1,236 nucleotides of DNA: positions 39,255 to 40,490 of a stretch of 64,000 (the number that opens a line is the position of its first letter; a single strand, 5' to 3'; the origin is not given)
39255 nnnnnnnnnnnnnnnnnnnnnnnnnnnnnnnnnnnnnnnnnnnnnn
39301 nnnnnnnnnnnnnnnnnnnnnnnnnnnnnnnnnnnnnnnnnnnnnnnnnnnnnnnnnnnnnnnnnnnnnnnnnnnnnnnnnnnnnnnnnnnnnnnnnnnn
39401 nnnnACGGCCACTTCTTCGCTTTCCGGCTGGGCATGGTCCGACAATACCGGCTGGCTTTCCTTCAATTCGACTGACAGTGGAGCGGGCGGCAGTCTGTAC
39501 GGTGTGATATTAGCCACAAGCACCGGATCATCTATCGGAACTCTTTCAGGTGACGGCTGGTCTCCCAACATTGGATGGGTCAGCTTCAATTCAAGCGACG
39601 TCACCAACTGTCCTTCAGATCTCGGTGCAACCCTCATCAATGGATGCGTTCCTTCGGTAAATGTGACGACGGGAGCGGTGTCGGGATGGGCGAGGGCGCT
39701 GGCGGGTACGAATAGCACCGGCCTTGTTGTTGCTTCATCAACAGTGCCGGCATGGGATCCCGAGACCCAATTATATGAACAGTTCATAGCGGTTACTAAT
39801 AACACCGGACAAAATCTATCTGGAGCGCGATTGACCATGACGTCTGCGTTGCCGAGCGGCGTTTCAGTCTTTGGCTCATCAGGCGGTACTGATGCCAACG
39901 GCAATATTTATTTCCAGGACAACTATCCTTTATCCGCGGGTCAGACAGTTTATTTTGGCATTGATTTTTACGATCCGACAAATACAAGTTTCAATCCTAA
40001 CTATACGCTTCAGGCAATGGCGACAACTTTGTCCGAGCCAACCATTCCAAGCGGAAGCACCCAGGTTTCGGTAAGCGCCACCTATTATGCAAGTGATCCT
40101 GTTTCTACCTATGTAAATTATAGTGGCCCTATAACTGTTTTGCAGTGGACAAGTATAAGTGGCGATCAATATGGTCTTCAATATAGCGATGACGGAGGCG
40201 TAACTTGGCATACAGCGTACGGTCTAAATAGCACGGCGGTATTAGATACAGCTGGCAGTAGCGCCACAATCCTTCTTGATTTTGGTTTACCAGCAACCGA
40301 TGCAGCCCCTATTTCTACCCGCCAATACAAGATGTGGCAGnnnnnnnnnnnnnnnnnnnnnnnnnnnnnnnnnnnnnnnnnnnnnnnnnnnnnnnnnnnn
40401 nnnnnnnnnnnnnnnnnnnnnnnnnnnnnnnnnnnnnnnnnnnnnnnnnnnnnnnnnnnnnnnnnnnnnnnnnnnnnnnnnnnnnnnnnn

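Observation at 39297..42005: Asp-box beta-propeller giant protein directly upstream of pilB-pilC-pilins; candidate PilY1-like tip adhesin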

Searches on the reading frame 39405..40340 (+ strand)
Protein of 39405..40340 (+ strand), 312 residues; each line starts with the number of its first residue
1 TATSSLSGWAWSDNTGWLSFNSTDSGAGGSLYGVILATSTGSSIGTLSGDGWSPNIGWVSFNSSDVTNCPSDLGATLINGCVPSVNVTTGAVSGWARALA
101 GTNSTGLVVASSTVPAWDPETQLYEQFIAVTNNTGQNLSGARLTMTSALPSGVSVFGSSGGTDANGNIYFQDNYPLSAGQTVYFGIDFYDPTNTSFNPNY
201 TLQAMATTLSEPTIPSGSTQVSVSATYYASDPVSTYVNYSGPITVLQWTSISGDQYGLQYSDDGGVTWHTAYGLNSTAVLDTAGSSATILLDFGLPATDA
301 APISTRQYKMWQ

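Call 22: search_protein_families(library=pfam, proteins=[window:39405-40340:+], max_evalue=5)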
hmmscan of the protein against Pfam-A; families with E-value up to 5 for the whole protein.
window:39405-40340:+ (312 aa): 3 families
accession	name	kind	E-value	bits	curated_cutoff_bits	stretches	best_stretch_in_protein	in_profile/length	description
PF02012.26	BNR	-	0.0022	18.1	27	1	259-270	1-12/12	BNR/Asp-box repeat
PF21471.3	Reelin_subrepeat-B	-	0.11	12.7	27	1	257-277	61-81/127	Reelin subrepeat B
PF02933.23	CDC48_2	-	0.13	12.4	22.4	1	173-224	16-58/64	Cell division protein 48 (CDC48), domain 2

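Call 23: find_homologous_proteins(query=window:39405-40331:+, max_evalue=0.01)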
Query window:39405-40331:+ (309 aa): 126 proteins with E <= 0.01 among 7826 candidates; the best 120 are listed.
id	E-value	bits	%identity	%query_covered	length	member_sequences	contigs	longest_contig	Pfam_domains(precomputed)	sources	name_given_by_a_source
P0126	3.9e-21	94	50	34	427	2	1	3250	-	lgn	-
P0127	1.3e-20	92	50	43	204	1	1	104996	-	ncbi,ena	-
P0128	8.1e-19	86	43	32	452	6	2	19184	-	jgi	-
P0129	1.7e-17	82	59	31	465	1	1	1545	-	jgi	jgi:hypothetical protein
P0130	4.1e-17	81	44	31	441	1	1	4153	-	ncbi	-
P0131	7.4e-17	80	58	32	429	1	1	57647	PF15899.12,PF15902.13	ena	-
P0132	1.2e-16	79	49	33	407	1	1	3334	-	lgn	-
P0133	8.0e-16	76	44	31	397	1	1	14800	PF25788.3,PF18911.7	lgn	-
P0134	3.7e-15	74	45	32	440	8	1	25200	-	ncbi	ncbi:MAG: hypothetical protein WA103_03390 [Minisyncoccales bacterium]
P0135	1.6e-14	72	54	32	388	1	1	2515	PF00801.27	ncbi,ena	-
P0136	1.7e-14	72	50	38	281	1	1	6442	-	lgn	-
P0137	1.8e-14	72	45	31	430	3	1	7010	-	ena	-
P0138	2.0e-14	72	49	32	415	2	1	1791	-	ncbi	-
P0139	2.2e-14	72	53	33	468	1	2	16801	PF07705.18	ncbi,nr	ncbi:hypothetical protein KJ848_01630 [Patescibacteria group bacterium]|nr:hypothetical protein [Pat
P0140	2.3e-14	72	51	36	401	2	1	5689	-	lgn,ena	-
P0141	3.0e-14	71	53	31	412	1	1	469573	-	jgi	jgi:hypothetical protein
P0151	2.8e-13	68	55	32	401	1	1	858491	-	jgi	jgi:hypothetical protein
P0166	2.4e-12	65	50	32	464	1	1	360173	PF00801.27,PF07705.18,PF18911.7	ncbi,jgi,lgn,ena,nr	ncbi:MAG TPA: CARDB domain-containing protein [Candidatus Paceibacterota bacterium]|nr:CARDB domain-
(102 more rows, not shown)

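Call 25: find_encoding_contigs(protein=P0141, flank=8000, max_places=1)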
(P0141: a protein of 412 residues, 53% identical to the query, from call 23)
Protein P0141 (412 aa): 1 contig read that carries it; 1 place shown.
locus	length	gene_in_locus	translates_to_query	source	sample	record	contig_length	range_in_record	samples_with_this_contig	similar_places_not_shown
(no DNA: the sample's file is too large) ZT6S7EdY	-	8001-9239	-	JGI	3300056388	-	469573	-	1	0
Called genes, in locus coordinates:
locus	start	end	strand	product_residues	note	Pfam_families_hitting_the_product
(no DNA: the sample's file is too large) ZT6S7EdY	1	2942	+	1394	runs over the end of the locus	PF01471:PG_binding_1, PF18911:PKD_4 (weak)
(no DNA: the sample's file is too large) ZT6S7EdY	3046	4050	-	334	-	PF01471:PG_binding_1 (weak)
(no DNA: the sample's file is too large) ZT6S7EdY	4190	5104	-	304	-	-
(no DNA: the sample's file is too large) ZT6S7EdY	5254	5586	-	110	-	-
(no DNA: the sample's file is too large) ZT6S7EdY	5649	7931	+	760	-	PF00133:tRNA-synt_1, PF09334:tRNA-synt_1g, PF00133:tRNA-synt_1, PF08264:Anticodon_1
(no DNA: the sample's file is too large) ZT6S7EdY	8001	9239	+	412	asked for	-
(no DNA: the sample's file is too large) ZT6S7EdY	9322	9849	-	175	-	PF07589:PEP_exosort_dom (weak)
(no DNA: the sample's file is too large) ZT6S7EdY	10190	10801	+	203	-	PF01553:Acyltransferase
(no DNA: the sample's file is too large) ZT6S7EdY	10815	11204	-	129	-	-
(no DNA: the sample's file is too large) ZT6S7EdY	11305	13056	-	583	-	PF02463:SMC_N (faint), PF00005:ABC_tran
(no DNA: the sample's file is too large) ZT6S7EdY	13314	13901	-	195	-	PF13302:Acetyltransf_3, PF13420:Acetyltransf_4, PF13523:Acetyltransf_8, PF00583:Acetyltransf_1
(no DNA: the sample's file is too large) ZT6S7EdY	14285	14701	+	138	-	PF00293:NUDIX, PF14815:NUDIX_4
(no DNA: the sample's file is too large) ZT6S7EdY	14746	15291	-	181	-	PF18306:LDcluster4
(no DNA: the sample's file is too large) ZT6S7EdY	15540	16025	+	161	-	PF08645:PNK3P (weak)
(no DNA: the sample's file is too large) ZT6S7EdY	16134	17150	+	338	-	PF01408:GFO_IDH_MocA, PF22725:GFO_IDH_MocA_C3, PF02894:GFO_IDH_MocA_C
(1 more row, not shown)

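Call 26: find_encoding_contigs(protein=P0151, flank=8000, max_places=1)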
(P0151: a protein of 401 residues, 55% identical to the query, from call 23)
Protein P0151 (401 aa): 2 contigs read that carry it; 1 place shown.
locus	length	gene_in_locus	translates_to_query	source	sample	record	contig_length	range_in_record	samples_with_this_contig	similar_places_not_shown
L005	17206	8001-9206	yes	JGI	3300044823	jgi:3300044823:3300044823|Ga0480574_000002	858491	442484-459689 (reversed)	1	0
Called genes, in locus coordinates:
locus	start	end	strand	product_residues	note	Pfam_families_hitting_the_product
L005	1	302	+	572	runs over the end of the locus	PF03717:PBP_dimer, PF00905:Transpeptidase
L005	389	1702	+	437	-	PF08245:Mur_ligase_M, PF02875:Mur_ligase_C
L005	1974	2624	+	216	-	-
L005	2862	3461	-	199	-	PF00857:Isochorismatase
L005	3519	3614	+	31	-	-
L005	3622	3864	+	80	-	-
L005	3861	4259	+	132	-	-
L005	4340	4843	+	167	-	PF09335:VTT_dom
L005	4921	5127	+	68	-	-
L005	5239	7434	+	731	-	PF00133:tRNA-synt_1, PF13603:tRNA-synt_1_2 (weak), PF09334:tRNA-synt_1g (weak), PF00133:tRNA-synt_1, PF08264:Anticodon_1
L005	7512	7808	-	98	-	-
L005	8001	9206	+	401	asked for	-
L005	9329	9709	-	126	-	-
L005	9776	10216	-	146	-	PF09424:YqeY, PF02637:GatB_Yqey (faint)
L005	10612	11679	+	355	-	PF02646:RmuC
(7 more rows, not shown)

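Call 27: find_encoding_contigs(protein=P0166, flank=8000, max_places=1)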
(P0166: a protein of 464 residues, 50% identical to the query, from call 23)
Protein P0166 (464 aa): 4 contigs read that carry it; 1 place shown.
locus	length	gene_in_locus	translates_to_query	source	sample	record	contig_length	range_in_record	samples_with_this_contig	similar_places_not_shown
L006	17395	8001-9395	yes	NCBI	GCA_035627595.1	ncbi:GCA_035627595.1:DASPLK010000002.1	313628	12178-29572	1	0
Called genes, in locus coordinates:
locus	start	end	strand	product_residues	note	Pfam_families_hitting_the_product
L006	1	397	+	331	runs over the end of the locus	PF00274:Glycolytic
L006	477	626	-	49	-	-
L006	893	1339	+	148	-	PF07963:N_methyl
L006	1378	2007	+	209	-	PF01386:Ribosomal_L25p, PF14693:Ribosomal_TL5_C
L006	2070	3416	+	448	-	PF13406:SLT_2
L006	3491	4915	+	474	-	-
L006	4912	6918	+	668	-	PF00801:PKD (faint), PF18911:PKD_4 (faint), PF07705:CARDB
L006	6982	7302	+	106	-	-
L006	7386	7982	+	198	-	-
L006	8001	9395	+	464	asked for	PF00801:PKD (faint), PF07705:CARDB, PF18911:PKD_4 (faint)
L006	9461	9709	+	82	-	PF01197:Ribosomal_L31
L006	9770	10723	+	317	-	PF03462:PCRF, PF00472:RF-1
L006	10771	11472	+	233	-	PF00318:Ribosomal_S2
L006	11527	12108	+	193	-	PF25025:EF-Ts_N, PF00889:EF_TS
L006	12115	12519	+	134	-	-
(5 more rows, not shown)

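Call 28: find_encoding_contigs(protein=P0127, flank=8000, max_places=1)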
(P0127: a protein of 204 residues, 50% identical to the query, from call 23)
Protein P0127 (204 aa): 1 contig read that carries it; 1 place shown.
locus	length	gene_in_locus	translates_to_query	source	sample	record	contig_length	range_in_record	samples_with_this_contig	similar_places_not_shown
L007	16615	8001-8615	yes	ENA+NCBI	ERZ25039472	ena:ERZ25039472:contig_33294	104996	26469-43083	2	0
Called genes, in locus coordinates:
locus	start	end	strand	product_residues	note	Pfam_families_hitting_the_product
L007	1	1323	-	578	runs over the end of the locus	PF00496:SBP_bac_5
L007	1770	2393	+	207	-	-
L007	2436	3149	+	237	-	-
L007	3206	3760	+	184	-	PF04011:LemA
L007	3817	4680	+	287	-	PF01435:Peptidase_M48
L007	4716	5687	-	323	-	-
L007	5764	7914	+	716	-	PF00133:tRNA-synt_1, PF09334:tRNA-synt_1g (weak), PF08264:Anticodon_1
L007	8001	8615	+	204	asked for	-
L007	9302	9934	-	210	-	-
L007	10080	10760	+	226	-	PF01553:Acyltransferase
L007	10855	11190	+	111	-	-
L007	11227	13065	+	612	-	PF00664:ABC_membrane, PF00005:ABC_tran, PF02463:SMC_N (faint)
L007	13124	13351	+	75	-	PF21956:DUF6922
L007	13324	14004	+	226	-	PF08843:AbiEii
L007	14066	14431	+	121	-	PF00293:NUDIX, PF14815:NUDIX_4 (weak)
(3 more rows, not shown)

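Call 75: predict_structure(alignment_id=A3)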
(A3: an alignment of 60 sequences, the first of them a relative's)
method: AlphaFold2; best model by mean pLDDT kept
length: 401 residues; sequences in the alignment: 60
mean_pLDDT: 73.8   pTM: 0.52
mean pLDDT of the five models: 73.8, 73.0, 72.8, 72.2, 71.2
residues with pLDDT >= 90: 75; 70-90: 158; 50-70: 150; < 50: 18
segments of 3 or more residues with pLDDT < 50: 283-290, 398-401
pLDDT, mean of each block of 10 residues (from residue 1): 70 74 86 88 87 89 91 90 87 95 91 71 80 66 93 85 78 82 53 59 58 63 69 55 60 68 60 61 47 67 73 81 78 58 58 69 82 87 85 62 40
secondary structure, 60 per line:
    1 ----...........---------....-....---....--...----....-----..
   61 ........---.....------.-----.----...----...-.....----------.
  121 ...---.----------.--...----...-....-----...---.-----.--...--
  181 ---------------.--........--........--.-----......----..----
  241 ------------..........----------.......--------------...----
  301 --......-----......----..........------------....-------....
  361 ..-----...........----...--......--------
elements in order: H5-15 E25-28 E30-33 E37-40 E50-53 E59-68 E72-76 E94-96 E101-103 E105-109 E120-123 E141-143 E148-150 E152-155 E161-163 E176-178 E199-206 E209-216 E225-230 E253-262 E273-279 E294-296 E303-308 E314-319 E324-333 E357-362 E368-378 E383-385 E388-393

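Call 93: fold_search(model_id=the predicted structure, library=pdb)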
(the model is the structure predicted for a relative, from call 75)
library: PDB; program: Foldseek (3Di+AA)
matches with E <= 10: 1582; with E <= 0.001: 10
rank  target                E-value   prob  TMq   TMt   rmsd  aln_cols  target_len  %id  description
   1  4m00_A                1.5e-04  0.87  0.16  0.13  32.8       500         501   15  Crystal structure of the ligand binding region of staphylococcal adhesion SraP (released 2014-06-18)
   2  2yn3_D                3.6e-04  1.00  0.16  0.28  17.1       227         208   11  Structural insight into the giant calcium-binding adhesin SiiE: implications for the adhesion of Salmonella enterica t (released 2013-04-03)
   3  2yn5_A                4.9e-04  0.94  0.17  0.22  22.4       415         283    9  Structural insight into the giant calcium-binding adhesin SiiE: implications for the adhesion of Salmonella enterica t (released 2013-04-03)
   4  3pdd                  6.0e-04  0.99  0.14  0.27  16.5       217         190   12  Structures of Clostridium thermocellum CbhA fibronectin(III)-like modules (released 2011-11-23)
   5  2yn5_B                6.3e-04  0.92  0.16  0.22  24.0       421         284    9  Structural insight into the giant calcium-binding adhesin SiiE: implications for the adhesion of Salmonella enterica t (released 2013-04-03)
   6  8iyk_F                6.9e-04  0.90  0.18  0.09  38.2       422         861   10  Tail tip conformation 1 of phage lambda tail (released 2023-10-18)
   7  2yn3_B                7.3e-04  0.97  0.17  0.26  20.2       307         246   11  Structural insight into the giant calcium-binding adhesin SiiE: implications for the adhesion of Salmonella enterica t (released 2013-04-03)
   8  9oz1_A                7.3e-04  0.90  0.20  0.13  24.9       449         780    8  Cryo-EM structure of chicken ROS1 in apo-state. Cryo-EM refinement is focused on the "leg" region of chicken ROS1. (released 2026-02-25)
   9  6fg9_A                7.7e-04  0.77  0.17  0.09  24.9       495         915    7  Mouse SORCS2 ectodomain (sortilin related VPS10 domain containing receptor 2) (released 2018-08-01)
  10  9ozi_A                9.4e-04  0.90  0.19  0.07  38.5       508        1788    8  Cryo-EM structure of chicken ROS1 in apo-state. This is the complete map and model. (released 2026-02-25)
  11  7z0l_A                1.2e-03  0.98  0.18  0.22  12.9       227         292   11  IL-27 signalling complex (released 2022-07-27)
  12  8v2b_B                1.3e-03  0.89  0.17  0.12  21.0       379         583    9  Cryo-EM structure of mouse type II OSM receptor complex: model for full extracellular assembly (released 2024-11-20)
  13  6qx4_A                1.3e-03  0.51  0.15  0.11  23.7       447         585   12  Structure of the Bacillus anthracis Sap S-layer assembly domain (released 2019-07-31)
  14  6hhu_A                1.3e-03  0.51  0.15  0.11  23.8       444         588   11  Structure of the Bacillus anthracis Sap S-layer assembly domain (released 2019-07-24)
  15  2yn3_C                1.3e-03  0.90  0.17  0.22  23.0       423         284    8  Structural insight into the giant calcium-binding adhesin SiiE: implications for the adhesion of Salmonella enterica t (released 2013-04-03)
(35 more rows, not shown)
